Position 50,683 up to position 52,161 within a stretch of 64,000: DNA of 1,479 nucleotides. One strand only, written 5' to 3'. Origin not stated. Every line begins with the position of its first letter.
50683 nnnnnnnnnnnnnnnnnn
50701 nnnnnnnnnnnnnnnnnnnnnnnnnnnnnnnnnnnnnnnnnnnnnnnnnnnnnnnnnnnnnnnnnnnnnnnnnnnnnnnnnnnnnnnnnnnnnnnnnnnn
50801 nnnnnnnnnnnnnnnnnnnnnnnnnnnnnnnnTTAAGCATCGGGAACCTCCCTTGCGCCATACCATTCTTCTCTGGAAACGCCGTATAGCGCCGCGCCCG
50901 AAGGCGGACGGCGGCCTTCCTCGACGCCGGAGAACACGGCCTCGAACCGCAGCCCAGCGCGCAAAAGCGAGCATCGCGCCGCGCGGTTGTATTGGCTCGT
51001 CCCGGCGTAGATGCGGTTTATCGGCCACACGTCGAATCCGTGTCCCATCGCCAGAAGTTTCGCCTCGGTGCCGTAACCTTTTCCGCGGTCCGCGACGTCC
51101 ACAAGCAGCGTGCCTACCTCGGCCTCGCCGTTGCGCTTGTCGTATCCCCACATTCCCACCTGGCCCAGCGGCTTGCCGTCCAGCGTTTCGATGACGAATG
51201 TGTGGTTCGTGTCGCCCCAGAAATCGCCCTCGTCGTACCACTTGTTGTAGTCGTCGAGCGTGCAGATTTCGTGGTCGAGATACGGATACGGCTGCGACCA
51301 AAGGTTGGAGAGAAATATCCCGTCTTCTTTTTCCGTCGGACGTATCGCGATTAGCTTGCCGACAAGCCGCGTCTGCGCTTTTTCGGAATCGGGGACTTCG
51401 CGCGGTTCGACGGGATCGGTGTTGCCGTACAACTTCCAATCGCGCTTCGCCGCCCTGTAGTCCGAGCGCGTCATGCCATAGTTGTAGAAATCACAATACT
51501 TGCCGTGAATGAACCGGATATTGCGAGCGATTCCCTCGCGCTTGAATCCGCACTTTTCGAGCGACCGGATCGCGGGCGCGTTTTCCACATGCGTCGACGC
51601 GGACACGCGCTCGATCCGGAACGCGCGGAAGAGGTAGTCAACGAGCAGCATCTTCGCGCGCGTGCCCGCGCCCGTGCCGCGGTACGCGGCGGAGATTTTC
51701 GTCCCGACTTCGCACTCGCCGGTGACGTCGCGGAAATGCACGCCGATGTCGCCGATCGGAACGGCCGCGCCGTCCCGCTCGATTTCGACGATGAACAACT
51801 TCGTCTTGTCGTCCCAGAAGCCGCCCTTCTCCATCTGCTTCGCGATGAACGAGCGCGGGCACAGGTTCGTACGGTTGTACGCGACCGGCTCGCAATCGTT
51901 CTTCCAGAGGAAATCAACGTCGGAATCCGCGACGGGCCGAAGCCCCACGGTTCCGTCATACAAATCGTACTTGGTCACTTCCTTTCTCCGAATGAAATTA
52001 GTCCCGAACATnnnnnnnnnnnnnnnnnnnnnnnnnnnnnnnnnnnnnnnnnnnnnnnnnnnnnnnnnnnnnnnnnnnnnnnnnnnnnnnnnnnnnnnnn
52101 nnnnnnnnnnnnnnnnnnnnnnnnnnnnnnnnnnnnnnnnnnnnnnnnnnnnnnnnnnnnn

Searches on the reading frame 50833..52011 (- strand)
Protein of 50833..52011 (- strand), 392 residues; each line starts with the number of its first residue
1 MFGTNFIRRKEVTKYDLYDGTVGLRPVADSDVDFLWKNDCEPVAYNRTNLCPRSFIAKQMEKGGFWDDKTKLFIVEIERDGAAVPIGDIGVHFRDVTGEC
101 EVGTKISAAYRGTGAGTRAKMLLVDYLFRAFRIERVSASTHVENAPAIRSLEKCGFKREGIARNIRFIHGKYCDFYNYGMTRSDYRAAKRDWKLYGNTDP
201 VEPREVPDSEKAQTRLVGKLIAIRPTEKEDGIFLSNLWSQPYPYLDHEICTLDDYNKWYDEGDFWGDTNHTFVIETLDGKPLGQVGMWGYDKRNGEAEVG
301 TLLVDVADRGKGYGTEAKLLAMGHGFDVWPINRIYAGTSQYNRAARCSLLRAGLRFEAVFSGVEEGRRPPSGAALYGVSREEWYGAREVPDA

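Call 59: search_protein_families(library=pfam, proteins=[window:50833-52011:-], max_evalue=1e-8)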
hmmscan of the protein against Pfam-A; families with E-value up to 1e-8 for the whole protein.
window:50833-52011:- (392 aa): 2 families
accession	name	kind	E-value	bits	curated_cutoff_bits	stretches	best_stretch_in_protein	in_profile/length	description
PF13302.13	Acetyltransf_3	-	1.1e-29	104.4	25.4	2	23-157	3-138/138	Acetyltransferase (GNAT) domain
PF00583.31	Acetyltransf_1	-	5.6e-18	65.8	20.7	0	66-156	25-116/116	Acetyltransferase (GNAT) family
